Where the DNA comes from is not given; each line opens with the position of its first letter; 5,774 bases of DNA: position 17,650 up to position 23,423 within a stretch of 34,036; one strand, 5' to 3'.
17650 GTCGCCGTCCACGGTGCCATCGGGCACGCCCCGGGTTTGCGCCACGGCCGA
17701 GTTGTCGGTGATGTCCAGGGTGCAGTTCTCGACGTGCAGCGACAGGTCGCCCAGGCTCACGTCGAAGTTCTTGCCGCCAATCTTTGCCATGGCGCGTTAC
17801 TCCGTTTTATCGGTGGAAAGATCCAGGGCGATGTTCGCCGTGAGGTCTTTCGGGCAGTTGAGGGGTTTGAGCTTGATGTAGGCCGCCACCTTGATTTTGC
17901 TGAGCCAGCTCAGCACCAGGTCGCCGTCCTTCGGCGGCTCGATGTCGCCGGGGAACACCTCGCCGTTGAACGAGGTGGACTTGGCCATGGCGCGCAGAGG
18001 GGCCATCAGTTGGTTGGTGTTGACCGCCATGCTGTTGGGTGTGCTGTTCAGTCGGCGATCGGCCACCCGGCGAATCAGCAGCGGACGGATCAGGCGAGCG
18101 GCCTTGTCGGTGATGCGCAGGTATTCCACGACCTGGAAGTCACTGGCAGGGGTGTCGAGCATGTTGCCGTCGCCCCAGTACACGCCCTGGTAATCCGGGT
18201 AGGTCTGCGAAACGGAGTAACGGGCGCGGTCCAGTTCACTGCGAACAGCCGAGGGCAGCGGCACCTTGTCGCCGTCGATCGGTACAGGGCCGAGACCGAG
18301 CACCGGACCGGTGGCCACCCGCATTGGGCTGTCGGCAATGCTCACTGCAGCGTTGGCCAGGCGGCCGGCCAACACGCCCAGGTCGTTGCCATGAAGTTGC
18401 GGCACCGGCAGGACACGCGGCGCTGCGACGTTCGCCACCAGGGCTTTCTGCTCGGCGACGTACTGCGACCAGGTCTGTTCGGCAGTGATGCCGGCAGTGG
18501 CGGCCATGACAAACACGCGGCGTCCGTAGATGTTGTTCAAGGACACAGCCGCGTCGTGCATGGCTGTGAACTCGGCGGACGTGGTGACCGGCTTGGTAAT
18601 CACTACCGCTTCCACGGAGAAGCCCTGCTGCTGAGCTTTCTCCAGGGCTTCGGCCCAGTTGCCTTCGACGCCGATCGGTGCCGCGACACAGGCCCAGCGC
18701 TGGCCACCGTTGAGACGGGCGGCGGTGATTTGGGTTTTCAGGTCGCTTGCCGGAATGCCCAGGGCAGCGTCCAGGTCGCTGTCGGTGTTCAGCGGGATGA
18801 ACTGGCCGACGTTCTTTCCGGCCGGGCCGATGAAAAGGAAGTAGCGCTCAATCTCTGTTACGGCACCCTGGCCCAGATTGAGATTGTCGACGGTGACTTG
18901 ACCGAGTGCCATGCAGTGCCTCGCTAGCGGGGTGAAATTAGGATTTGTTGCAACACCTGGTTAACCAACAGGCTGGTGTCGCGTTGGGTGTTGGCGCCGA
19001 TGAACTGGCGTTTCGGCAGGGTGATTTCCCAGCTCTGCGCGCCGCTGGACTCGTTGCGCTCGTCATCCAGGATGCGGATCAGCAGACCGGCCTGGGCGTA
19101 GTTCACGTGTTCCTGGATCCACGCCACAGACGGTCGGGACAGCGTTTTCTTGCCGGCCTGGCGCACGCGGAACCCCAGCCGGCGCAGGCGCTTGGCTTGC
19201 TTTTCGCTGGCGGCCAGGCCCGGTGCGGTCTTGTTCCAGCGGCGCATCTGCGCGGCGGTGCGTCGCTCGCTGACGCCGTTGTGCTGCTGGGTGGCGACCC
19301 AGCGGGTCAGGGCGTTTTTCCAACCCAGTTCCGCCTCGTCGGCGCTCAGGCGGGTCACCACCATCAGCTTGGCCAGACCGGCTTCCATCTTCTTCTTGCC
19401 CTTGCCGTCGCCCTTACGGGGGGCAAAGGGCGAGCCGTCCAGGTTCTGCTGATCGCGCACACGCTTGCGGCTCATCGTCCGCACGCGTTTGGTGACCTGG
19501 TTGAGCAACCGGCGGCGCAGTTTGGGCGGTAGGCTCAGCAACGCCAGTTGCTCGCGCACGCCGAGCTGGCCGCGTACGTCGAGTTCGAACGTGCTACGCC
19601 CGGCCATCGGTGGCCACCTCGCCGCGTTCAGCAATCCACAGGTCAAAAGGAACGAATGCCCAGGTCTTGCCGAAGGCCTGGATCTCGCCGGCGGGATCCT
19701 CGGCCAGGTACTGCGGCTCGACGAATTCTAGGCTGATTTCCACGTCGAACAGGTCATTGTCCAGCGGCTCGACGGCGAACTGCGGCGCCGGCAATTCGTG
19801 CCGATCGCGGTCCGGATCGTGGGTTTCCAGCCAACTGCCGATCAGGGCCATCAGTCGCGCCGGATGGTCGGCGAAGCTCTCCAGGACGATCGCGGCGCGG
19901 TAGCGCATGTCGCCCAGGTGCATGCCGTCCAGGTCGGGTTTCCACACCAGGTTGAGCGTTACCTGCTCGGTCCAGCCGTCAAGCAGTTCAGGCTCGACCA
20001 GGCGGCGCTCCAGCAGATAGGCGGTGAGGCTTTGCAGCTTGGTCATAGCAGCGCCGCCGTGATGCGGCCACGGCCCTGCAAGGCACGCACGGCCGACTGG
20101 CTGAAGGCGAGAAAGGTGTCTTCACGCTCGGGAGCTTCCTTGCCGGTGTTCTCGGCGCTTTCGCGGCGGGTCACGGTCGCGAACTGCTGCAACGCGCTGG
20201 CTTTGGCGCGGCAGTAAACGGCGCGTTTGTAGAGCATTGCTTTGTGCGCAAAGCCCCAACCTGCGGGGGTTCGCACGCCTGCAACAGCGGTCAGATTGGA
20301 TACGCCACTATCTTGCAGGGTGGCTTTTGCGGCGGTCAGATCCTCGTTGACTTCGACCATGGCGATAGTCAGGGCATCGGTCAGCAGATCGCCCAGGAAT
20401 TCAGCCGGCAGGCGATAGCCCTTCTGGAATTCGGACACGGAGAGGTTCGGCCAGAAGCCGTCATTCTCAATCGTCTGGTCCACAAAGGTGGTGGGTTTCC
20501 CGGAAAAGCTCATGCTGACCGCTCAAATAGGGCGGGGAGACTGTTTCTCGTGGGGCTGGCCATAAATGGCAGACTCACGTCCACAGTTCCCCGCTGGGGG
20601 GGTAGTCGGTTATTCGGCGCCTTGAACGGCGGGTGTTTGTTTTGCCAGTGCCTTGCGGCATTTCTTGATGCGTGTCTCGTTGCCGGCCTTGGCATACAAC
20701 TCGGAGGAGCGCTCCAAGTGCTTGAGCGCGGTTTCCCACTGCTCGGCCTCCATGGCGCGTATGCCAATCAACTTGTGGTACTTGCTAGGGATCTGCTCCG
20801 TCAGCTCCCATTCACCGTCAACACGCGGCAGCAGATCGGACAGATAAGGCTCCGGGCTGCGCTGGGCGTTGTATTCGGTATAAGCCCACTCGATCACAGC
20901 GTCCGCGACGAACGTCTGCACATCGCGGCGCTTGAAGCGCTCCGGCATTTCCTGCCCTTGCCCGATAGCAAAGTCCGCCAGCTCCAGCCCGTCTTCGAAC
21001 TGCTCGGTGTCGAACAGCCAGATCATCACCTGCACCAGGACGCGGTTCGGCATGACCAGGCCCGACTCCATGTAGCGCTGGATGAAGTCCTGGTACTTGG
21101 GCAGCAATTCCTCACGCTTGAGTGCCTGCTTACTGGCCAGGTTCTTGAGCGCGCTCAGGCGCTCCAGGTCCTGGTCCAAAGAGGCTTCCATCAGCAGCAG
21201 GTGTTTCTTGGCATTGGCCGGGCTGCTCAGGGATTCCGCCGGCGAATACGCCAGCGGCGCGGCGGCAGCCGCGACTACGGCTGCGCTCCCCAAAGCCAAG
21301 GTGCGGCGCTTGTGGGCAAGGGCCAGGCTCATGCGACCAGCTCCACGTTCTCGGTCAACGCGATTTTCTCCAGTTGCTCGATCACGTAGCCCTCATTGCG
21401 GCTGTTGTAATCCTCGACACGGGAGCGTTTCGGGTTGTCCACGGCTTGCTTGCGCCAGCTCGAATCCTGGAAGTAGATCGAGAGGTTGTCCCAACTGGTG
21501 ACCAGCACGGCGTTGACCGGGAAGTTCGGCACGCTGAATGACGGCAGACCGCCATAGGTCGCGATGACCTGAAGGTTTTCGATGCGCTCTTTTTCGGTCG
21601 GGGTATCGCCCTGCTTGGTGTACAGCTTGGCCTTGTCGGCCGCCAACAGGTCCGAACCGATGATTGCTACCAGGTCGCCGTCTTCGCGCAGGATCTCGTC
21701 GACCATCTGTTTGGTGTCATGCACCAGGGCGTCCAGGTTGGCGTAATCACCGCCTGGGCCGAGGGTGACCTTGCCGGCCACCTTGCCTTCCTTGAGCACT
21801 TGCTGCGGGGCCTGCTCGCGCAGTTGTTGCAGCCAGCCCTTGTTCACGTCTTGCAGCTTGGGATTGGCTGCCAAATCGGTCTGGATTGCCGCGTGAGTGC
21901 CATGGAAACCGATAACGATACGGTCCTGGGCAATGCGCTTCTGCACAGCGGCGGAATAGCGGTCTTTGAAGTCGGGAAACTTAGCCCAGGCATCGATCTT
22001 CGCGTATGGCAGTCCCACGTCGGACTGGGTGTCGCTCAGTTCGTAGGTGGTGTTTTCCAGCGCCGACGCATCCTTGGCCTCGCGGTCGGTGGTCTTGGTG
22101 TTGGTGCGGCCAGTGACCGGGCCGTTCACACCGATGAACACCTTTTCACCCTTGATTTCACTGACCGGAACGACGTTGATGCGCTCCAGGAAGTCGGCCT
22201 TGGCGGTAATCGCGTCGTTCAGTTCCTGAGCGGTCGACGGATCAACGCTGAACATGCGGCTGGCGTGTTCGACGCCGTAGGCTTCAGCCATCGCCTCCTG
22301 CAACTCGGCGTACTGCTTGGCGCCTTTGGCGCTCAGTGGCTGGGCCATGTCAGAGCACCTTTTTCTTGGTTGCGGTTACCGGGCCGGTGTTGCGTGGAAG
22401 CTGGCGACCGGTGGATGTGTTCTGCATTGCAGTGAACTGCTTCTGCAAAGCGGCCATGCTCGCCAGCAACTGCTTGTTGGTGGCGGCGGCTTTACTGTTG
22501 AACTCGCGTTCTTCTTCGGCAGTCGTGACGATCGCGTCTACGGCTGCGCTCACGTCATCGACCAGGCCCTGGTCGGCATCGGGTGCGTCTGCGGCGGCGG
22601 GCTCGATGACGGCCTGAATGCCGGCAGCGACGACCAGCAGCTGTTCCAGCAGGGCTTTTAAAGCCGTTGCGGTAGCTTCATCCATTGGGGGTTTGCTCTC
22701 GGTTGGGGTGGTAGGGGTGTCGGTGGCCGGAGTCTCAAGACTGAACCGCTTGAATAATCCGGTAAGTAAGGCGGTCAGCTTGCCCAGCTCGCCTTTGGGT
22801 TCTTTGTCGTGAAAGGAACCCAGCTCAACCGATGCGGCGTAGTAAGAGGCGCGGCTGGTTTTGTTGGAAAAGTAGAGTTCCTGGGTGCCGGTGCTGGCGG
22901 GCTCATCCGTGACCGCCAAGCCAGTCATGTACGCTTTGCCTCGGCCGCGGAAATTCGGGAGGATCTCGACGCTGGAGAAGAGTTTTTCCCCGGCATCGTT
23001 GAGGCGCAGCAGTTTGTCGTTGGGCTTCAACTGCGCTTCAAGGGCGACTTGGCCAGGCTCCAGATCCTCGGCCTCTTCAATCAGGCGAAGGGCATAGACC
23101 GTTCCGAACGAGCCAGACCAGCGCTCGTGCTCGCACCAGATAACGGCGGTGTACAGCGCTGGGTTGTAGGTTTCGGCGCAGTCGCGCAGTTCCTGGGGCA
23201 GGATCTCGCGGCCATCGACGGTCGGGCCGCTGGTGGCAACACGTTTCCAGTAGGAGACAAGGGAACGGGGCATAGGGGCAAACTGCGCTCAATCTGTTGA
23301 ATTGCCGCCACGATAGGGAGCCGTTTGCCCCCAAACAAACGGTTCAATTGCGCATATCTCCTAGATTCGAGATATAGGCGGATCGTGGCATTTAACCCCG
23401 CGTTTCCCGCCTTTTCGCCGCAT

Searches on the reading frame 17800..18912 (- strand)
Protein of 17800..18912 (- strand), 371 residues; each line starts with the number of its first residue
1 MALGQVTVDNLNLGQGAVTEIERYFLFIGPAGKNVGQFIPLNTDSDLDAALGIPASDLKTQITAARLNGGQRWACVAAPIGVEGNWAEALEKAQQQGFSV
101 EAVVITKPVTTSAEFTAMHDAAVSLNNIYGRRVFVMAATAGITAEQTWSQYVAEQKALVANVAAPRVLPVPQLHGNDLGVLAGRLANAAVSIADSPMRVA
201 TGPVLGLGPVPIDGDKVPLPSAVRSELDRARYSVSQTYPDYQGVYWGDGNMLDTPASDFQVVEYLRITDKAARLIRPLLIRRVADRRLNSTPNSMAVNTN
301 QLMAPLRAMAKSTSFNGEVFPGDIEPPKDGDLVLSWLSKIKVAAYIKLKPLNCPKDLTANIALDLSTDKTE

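Call 68: search_protein_families(library=pfam, proteins=[window:17800-18912:-], max_evalue=0.001)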
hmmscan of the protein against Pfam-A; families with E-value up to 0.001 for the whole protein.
window:17800-18912:- (371 aa): 1 family
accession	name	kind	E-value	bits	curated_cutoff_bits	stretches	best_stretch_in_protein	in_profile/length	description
PF10758.14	DUF2586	-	9.6e-134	446.7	26.4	1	3-366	1-386/386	Protein of unknown function (DUF2586)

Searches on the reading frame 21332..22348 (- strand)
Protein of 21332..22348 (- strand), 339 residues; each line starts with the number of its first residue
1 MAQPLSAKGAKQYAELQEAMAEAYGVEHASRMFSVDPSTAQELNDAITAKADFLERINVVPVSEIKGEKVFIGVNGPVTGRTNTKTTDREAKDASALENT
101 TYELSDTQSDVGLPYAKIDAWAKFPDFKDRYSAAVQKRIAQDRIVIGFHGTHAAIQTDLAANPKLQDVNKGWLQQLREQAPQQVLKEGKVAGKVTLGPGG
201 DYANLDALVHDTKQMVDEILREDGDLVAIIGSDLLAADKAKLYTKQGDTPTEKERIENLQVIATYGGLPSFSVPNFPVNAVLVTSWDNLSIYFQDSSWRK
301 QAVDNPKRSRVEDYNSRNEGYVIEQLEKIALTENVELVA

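Call 68: search_protein_families(library=pfam, proteins=[window:21332-22348:-], max_evalue=0.001)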
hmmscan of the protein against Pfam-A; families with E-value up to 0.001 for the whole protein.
window:21332-22348:- (339 aa): 1 family
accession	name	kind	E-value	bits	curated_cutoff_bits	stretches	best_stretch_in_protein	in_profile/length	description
PF05125.18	Phage_cap_P2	-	1.3e-118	396.3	27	1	13-335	2-327/327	Phage major capsid protein, P2 family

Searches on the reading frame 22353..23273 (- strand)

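Call 68: search_protein_families(library=pfam, proteins=[window:22353-23273:-], max_evalue=0.001)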
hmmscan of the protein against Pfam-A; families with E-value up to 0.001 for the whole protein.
window:22353-23273:- (307 aa): 1 family
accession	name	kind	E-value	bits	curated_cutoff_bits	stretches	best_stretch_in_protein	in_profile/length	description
PF05929.16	Phage_GPO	-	4.1e-44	151.6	33.6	1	9-288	3-252/268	Phage capsid scaffolding protein (GPO) serine peptidase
